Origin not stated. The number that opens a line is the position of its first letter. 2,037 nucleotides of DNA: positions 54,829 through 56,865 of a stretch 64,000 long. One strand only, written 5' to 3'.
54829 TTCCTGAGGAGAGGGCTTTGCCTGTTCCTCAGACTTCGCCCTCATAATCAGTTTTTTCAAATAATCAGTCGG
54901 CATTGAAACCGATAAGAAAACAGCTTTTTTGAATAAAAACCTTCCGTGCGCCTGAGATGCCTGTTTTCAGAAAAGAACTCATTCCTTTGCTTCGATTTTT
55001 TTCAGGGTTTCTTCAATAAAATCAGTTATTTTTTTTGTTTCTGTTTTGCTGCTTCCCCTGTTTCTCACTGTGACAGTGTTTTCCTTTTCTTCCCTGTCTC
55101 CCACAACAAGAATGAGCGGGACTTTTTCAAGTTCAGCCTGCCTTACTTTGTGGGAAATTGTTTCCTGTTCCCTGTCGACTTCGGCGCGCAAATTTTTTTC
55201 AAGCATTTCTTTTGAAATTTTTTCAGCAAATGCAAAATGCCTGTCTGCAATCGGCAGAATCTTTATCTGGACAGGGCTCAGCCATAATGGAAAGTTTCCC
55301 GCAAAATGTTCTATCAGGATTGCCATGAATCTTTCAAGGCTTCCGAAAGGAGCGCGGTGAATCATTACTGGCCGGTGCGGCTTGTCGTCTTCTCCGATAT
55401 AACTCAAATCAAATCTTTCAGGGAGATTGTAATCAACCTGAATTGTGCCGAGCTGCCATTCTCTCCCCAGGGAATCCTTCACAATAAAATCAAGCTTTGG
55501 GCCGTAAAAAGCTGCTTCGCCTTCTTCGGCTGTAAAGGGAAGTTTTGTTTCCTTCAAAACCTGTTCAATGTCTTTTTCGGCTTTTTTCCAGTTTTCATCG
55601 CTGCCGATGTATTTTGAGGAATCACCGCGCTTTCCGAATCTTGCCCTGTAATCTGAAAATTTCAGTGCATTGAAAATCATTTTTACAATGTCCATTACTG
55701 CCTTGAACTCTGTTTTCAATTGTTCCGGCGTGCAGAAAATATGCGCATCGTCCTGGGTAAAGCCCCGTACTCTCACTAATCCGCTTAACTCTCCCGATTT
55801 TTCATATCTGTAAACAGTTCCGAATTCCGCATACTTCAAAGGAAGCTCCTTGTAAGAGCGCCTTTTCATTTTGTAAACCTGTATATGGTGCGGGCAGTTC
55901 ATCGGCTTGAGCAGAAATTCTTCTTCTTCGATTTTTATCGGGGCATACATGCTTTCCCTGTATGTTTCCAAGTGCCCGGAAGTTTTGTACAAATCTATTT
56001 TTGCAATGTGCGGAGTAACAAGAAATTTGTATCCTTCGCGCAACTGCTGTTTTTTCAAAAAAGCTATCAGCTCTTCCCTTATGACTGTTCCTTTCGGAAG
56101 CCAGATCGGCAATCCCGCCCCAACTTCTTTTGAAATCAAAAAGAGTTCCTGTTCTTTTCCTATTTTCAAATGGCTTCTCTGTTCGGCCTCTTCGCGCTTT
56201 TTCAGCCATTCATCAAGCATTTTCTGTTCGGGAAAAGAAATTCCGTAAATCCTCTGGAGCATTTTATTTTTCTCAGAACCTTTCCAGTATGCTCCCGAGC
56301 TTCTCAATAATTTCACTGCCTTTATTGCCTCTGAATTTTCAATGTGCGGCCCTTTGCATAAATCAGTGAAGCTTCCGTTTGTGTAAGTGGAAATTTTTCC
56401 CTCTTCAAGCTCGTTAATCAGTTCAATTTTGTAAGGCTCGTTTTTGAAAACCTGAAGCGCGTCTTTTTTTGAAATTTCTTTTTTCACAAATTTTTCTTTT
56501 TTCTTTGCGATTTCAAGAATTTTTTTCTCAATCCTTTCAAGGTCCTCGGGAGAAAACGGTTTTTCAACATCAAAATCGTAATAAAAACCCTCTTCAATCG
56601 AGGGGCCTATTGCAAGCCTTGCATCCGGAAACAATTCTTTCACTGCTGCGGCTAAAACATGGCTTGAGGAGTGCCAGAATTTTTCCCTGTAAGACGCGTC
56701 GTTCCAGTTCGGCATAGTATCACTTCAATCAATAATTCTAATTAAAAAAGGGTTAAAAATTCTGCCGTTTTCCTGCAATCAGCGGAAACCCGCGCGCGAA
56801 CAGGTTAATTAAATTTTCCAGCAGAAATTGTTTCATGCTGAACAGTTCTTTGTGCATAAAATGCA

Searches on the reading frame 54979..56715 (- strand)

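Call 23: search_protein_families(library=pfam, proteins=[window:54979-56715:-], max_evalue=0.001)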
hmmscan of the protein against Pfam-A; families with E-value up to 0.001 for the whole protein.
window:54979-56715:- (578 aa): 3 families
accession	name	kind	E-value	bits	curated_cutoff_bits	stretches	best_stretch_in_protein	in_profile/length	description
PF00587.30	tRNA-synt_2b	-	4.5e-48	164.1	29.3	1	263-471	7-179/179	tRNA synthetase class II core domain (G, H, P, S and T)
PF03129.25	HGTP_anticodon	-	1.8e-19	70.1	21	1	483-570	1-91/94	Anticodon binding domain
PF07973.19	tRNA_SAD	-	3.6e-13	49.7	24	1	108-157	1-44/44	Threonyl and Alanyl tRNA synthetase second additional domain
